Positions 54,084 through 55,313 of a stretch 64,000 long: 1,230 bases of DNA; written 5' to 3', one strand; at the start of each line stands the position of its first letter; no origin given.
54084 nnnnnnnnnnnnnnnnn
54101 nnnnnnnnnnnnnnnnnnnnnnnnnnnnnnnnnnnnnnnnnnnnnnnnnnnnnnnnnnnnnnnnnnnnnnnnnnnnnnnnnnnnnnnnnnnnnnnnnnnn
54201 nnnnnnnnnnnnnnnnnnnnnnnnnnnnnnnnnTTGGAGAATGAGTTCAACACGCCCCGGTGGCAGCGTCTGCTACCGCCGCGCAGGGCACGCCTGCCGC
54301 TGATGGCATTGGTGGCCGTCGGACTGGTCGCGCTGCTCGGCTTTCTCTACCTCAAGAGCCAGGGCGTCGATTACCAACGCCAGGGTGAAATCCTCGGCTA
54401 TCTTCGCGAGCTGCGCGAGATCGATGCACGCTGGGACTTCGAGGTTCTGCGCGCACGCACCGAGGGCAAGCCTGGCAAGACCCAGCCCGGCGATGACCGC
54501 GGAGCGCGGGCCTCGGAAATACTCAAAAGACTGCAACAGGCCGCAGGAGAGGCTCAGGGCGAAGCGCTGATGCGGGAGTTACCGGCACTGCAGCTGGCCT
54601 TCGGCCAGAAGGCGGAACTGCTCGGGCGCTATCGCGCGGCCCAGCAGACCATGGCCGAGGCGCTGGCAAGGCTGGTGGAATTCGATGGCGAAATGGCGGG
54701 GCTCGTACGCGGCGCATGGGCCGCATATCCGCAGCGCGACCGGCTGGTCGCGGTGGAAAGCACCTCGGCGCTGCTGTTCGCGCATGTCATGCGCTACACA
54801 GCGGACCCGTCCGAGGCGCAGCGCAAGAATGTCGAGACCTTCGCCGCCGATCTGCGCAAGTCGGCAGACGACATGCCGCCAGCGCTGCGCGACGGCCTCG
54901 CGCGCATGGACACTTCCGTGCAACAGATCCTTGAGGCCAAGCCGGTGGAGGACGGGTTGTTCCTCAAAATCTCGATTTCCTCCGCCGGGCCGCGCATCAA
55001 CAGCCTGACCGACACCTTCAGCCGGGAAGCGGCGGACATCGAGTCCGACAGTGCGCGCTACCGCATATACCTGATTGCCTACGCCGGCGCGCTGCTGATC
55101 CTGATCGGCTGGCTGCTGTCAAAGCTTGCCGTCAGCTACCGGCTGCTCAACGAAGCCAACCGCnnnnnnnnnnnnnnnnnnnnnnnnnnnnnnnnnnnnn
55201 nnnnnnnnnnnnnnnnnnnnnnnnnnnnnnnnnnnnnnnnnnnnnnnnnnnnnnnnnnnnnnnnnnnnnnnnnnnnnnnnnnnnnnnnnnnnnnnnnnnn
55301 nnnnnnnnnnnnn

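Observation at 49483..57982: LIV-type ABC importer operon continues without a gap into a sensor histidine kinase and a receiver-fused Ser/Thr kinase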

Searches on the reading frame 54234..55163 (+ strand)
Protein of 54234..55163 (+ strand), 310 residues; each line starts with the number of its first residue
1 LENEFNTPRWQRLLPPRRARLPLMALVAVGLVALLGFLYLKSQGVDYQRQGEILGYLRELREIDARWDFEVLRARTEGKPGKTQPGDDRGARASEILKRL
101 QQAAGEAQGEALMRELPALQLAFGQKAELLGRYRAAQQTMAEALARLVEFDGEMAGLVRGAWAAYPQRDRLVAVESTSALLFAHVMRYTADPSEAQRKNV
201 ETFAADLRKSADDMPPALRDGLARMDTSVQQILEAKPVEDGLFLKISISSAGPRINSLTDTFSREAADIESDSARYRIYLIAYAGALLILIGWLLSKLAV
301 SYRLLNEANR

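Call 52: search_solved_structures(query=window:54234-55133:+, max_evalue=1)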
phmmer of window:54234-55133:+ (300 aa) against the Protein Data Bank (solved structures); distinct sequences matched with E-value up to 1: 2.
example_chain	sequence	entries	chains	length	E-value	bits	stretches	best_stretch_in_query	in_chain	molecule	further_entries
6uk1_A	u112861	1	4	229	0.84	12.8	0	109-195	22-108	Cystic fibrosis transmembrane conductance regulator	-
3gd7_A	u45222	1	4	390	0.95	12.6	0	109-197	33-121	Fusion complex of Cystic fibrosis transmembrane conductance regulator, residues 1193-1427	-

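Call 62: find_homologous_proteins(query=window:54234-55163:+)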
Query window:54234-55163:+ (310 aa): 40 proteins with E <= 0.001 among 8000 candidates.
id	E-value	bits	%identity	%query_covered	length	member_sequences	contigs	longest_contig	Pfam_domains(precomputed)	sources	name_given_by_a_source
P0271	2.3e-116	407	69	93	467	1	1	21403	PF19443.5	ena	-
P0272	1.2e-107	378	66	87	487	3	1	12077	PF19443.5,PF00512.32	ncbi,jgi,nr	ncbi:MAG: hypothetical protein FJY44_00315 [Betaproteobacteria bacterium]|nr:hypothetical protein [B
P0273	1.7e-91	325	77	65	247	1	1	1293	PF19443.5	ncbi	-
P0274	7.0e-76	274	50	89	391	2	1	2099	PF19443.5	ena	-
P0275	1.4e-74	270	50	89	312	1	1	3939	PF19443.5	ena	-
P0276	3.2e-71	259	45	88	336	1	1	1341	PF19443.5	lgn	-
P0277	4.8e-71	258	49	88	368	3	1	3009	PF19443.5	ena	-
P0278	1.3e-69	253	64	61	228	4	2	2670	PF19443.5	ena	-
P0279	1.7e-68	250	46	89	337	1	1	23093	PF19443.5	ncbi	-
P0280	7.4e-68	248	49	93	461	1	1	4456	PF19443.5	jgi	jgi:hypothetical protein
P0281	1.6e-66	243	44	89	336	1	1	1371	PF19443.5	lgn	-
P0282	3.0e-65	239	48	89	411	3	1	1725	PF19443.5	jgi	-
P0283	4.5e-61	225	42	92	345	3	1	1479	PF19443.5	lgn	-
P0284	5.1e-61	225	43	92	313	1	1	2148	PF19443.5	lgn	-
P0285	2.1e-57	213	40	94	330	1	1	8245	PF19443.5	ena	-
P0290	9.4e-49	185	39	74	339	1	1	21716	PF19443.5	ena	-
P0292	3.2e-46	177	41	85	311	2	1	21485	PF19443.5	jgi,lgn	jgi:hypothetical protein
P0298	5.1e-39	153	38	84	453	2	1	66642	PF19443.5,PF00512.32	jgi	jgi:two-component system NtrC family sensor kinase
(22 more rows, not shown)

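Call 70: predict_structure(alignment_id=A2)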
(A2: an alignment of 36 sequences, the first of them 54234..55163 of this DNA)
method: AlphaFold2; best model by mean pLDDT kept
length: 310 residues; sequences in the alignment: 36
mean_pLDDT: 91.3   pTM: 0.77
mean pLDDT of the five models: 91.3, 89.3, 89.0, 88.3, 87.0
residues with pLDDT >= 90: 226; 70-90: 66; 50-70: 16; < 50: 2
segments of 3 or more residues with pLDDT < 50: none
pLDDT, mean of each block of 10 residues (from residue 1): 62 71 85 88 84 97 95 87 69 97 93 97 96 95 96 96 96 97 97 97 97 97 98 97 96 96 95 91 91 89 87
secondary structure, 60 per line:
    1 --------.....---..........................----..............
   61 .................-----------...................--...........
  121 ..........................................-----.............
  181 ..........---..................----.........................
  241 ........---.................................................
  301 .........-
elements in order: H9-13 H17-42 H47-77 H89-107 H110-162 H168-190 H194-211 H216-248 H252-309

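Call 86: find_encoding_contigs(protein=P0271, flank=8000, max_places=1)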
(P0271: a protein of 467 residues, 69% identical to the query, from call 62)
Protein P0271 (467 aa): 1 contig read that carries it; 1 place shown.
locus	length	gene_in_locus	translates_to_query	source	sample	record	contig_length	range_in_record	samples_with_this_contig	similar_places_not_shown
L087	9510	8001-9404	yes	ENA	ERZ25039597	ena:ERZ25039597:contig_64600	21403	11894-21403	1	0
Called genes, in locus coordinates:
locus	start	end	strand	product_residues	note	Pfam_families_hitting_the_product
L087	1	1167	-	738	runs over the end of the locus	PF02885:Glycos_trans_3N, PF00591:Glycos_transf_3, PF07831:PYNP_C, PF13793:Pribosyltran_N, PF00156:Pribosyltran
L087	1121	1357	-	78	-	-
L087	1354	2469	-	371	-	PF10996:Beta-Casp, PF07521:RMMBL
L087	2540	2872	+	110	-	-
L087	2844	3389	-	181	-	-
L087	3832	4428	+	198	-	PF01471:PG_binding_1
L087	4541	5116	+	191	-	PF04542:Sigma70_r2 (weak)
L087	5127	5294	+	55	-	-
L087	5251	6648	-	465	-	PF13701:DDE_Tnp_1_4, PF01609:DDE_Tnp_1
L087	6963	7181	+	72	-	-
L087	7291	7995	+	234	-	PF00005:ABC_tran, PF13304:AAA_21 (faint)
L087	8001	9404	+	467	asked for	PF19443:DAHL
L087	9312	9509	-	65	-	?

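Call 87: find_encoding_contigs(protein=P0279, flank=8000, max_places=1)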
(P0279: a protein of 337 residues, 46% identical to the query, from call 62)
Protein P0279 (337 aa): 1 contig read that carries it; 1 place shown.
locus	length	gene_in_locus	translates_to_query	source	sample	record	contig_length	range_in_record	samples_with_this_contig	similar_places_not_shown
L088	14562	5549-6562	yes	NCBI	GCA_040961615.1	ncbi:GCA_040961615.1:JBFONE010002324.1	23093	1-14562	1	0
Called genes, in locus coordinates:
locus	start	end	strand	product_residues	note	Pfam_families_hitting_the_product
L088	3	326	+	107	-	?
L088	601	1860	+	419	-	PF13433:Peripla_BP_5, PF13458:Peripla_BP_6, PF01094:ANF_receptor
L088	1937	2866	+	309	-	PF02653:BPD_transp_2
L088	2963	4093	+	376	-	PF02653:BPD_transp_2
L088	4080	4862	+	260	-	PF00005:ABC_tran, PF13304:AAA_21 (faint), PF12399:BCA_ABC_TP_C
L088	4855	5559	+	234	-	PF00005:ABC_tran, PF13304:AAA_21 (faint)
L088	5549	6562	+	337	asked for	PF19443:DAHL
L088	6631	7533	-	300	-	PF01218:Coprogen_oxidas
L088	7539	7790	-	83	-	-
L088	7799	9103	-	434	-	PF02844:GARS_N, PF01071:GARS_A, PF02843:GARS_C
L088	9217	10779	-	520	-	PF02142:MGS, PF01808:AICARFT_IMPCHas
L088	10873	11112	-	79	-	PF02954:HTH_8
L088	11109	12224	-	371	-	PF01207:Dus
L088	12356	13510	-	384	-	PF01494:FAD_binding_3, PF05834:Lycopene_cycl (faint)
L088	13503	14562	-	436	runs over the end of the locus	PF05195:AMP_N, PF00557:Peptidase_M24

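Call 88: find_encoding_contigs(protein=P0298, flank=8000, max_places=1)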
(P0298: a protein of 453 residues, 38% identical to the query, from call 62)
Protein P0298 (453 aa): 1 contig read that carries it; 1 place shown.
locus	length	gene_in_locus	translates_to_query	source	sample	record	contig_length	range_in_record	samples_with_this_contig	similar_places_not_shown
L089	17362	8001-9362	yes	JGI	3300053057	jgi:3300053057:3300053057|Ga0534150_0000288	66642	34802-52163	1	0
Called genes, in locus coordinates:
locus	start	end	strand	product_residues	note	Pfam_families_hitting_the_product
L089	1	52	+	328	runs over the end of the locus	PF13365:Trypsin_2, PF00595:PDZ (weak), PF13180:PDZ_2, PF17820:PDZ_6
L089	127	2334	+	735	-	PF03190:Thioredox_DsbH, PF13899:Thioredoxin_7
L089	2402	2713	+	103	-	PF00034:Cytochrom_C, PF13442:Cytochrome_CBB3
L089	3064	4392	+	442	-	PF13458:Peripla_BP_6, PF01094:ANF_receptor, PF13433:Peripla_BP_5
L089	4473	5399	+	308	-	PF02653:BPD_transp_2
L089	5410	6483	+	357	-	PF02653:BPD_transp_2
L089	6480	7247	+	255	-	PF00005:ABC_tran, PF13304:AAA_21 (faint), PF12399:BCA_ABC_TP_C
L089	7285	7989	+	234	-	PF13555:AAA_29 (faint), PF00005:ABC_tran, PF13304:AAA_21 (faint)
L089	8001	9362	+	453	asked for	PF19443:DAHL, PF00512:HisKA (faint)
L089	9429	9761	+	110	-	PF02518:HATPase_c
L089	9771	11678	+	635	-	PF00069:Pkinase, PF07714:PK_Tyr_Ser-Thr, PF03109:ABC1 (weak), PF00072:Response_reg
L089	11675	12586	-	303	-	PF01218:Coprogen_oxidas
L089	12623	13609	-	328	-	PF03401:TctC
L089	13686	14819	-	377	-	PF08240:ADH_N, PF16912:Glu_dehyd_C, PF00107:ADH_zinc_N, PF13602:ADH_zinc_N_2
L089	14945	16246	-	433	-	PF02844:GARS_N, PF01071:GARS_A, PF02843:GARS_C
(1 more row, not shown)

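Call 89: find_encoding_contigs(protein=P0290, flank=8000, max_places=1)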
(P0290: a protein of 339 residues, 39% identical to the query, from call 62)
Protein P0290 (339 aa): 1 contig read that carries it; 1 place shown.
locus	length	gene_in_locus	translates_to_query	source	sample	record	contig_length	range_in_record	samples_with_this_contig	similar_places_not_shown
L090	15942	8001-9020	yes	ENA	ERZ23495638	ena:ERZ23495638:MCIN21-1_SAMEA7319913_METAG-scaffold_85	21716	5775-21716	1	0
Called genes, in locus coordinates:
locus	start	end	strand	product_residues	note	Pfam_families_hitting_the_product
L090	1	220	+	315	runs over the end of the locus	PF13428:TPR_14 (faint), PF03412:Peptidase_C39 (weak), PF13529:Peptidase_C39_2, PF07719:TPR_2 (faint), PF00515:TPR_1 (faint), PF13432:TPR_16, PF14559:TPR_19 (weak), PF13431:TPR_17 (weak)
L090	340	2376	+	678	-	PF03190:Thioredox_DsbH, PF13899:Thioredoxin_7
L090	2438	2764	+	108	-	PF13442:Cytochrome_CBB3 (weak), PF00034:Cytochrom_C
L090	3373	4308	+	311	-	PF01094:ANF_receptor, PF13458:Peripla_BP_6, PF13433:Peripla_BP_5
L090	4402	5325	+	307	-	PF02653:BPD_transp_2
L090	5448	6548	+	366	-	PF02653:BPD_transp_2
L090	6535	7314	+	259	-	PF00005:ABC_tran, PF13304:AAA_21 (faint), PF12399:BCA_ABC_TP_C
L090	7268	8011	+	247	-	PF00005:ABC_tran, PF13304:AAA_21 (faint)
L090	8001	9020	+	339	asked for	PF19443:DAHL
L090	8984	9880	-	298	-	PF01218:Coprogen_oxidas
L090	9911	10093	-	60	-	-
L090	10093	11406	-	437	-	PF02844:GARS_N, PF01071:GARS_A, PF02222:ATP-grasp (weak), PF02786:CPSase_L_D2 (faint), PF02843:GARS_C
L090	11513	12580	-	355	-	PF01808:AICARFT_IMPCHas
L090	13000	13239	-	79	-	PF02954:HTH_8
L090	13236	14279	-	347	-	PF01207:Dus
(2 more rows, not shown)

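Call 90: find_encoding_contigs(protein=P0292, flank=8000, max_places=1)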
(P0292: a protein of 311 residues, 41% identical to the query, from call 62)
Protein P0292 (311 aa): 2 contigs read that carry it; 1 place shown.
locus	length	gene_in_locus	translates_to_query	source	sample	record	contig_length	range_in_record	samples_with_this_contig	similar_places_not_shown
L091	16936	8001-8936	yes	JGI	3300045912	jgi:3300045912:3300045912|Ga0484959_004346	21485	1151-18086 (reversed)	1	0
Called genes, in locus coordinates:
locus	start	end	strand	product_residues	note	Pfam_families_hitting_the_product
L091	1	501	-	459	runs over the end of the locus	PF00209:SNF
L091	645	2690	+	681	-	PF03190:Thioredox_DsbH, PF13899:Thioredoxin_7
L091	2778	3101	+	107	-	PF13442:Cytochrome_CBB3, PF00034:Cytochrom_C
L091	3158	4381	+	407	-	PF13458:Peripla_BP_6, PF01094:ANF_receptor, PF13433:Peripla_BP_5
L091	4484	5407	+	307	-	PF02653:BPD_transp_2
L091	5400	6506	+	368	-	PF02653:BPD_transp_2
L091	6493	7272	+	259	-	PF00005:ABC_tran, PF13304:AAA_21 (faint), PF12399:BCA_ABC_TP_C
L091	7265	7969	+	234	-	PF00005:ABC_tran, PF13304:AAA_21 (faint)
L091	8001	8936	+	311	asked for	PF19443:DAHL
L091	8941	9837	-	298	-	PF01218:Coprogen_oxidas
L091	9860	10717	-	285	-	PF00903:Glyoxalase (faint)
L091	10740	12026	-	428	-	PF02844:GARS_N, PF01071:GARS_A, PF02786:CPSase_L_D2 (faint), PF02222:ATP-grasp (weak), PF02843:GARS_C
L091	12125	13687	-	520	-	PF02142:MGS, PF01808:AICARFT_IMPCHas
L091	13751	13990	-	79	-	PF02954:HTH_8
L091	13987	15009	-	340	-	PF01207:Dus, PF04131:NanE (faint)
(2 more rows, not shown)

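Call 91: find_encoding_contigs(protein=P0285, flank=8000, max_places=1)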
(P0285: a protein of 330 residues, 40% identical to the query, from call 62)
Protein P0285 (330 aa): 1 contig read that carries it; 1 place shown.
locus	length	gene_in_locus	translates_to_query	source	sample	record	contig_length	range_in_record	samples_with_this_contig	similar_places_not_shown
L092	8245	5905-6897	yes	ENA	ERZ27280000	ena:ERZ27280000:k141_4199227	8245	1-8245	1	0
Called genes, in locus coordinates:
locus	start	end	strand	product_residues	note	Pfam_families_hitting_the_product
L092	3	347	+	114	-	?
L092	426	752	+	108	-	PF13442:Cytochrome_CBB3 (weak), PF00034:Cytochrom_C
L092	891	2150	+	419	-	PF13458:Peripla_BP_6, PF01094:ANF_receptor, PF13433:Peripla_BP_5 (weak)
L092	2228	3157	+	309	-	PF02653:BPD_transp_2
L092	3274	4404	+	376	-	PF02653:BPD_transp_2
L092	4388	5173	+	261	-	PF00005:ABC_tran, PF13304:AAA_21 (faint), PF12399:BCA_ABC_TP_C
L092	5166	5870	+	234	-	PF00005:ABC_tran, PF13304:AAA_21 (faint)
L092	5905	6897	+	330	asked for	PF19443:DAHL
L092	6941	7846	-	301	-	PF01218:Coprogen_oxidas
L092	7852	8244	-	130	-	?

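Call 103: fold_search(model_id=the predicted structure, library=pdb)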
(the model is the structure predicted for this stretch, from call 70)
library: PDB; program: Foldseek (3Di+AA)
matches with E <= 10: 774; with E <= 0.001: 2
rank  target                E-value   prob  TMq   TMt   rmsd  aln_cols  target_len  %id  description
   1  2yfa_A                4.1e-04  1.00  0.31  0.39   9.9       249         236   16  X-ray structure of McpS ligand binding domain in complex with malate (released 2012-04-18)
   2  2yfa_B                5.4e-04  1.00  0.31  0.39   9.9       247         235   17  X-ray structure of McpS ligand binding domain in complex with malate (released 2012-04-18)
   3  2yfb_B                1.2e-03  1.00  0.52  0.65   4.9       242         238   12  X-ray structure of McpS ligand binding domain in complex with succinate (released 2012-04-18)
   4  2yfb_A                1.9e-03  1.00  0.43  0.54   5.7       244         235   14  X-ray structure of McpS ligand binding domain in complex with succinate (released 2012-04-18)
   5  3o1h_A                3.3e-03  1.00  0.38  0.42  10.2       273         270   11  Crystal Structure of the TorS sensor domain - TorT complex in the presence of TMAO (released 2011-12-21)
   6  3i9y                  3.8e-03  1.00  0.33  0.41   9.6       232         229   12  Crystal structure of the V. parahaemolyticus histidine kinase sensor TorS sensor domain (released 2009-10-06)
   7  3o1i_B                4.1e-03  1.00  0.38  0.42  10.2       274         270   12  Crystal Structure of the TorS sensor domain - TorT complex in the absence of ligand (released 2011-12-21)
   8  3i9w                  5.0e-03  1.00  0.51  0.57   6.7       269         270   14  Crystal structure of the E. coli histidine kinase sensor TorS sensor domain (released 2009-10-06)
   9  3o1i_A                9.5e-03  1.00  0.38  0.43  10.1       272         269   11  Crystal Structure of the TorS sensor domain - TorT complex in the absence of ligand (released 2011-12-21)
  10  3o1j_A                1.2e-02  1.00  0.38  0.42  10.3       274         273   12  Crystal Structure of the TorS sensor domain - TorT complex in the absence of isopropanol (released 2011-12-21)
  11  5hu6_D                1.7e-02  0.72  0.17  0.20  22.0       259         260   14  Structure of the T. brucei haptoglobin-haemoglobin receptor bound to human haptolgobin-haemoglobin (released 2016-03-02)
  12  4e40                  1.9e-02  0.99  0.30  0.37  29.6       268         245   10  The haptoglobin-hemoglobin receptor of Trypanosoma congolense (released 2013-01-16)
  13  7sqc_1J               2.5e-02  0.60  0.19  0.17  39.2       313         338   15  Ciliary C1 central pair apparatus isolated from Chlamydomonas reinhardtii (released 2022-04-13)
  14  5jdo_A                3.0e-02  0.96  0.29  0.34  30.7       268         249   11  T. congolense haptoglobin-haemoglobin receptor in complex with haemoglobin (released 2016-04-27)
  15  7aam_B                3.8e-02  0.82  0.23  0.24  28.9       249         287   13  Crystal structure of the F-BAR domain of PSTIPIP1 bound to the CTH domain of the phosphatase LYP (released 2022-02-23)
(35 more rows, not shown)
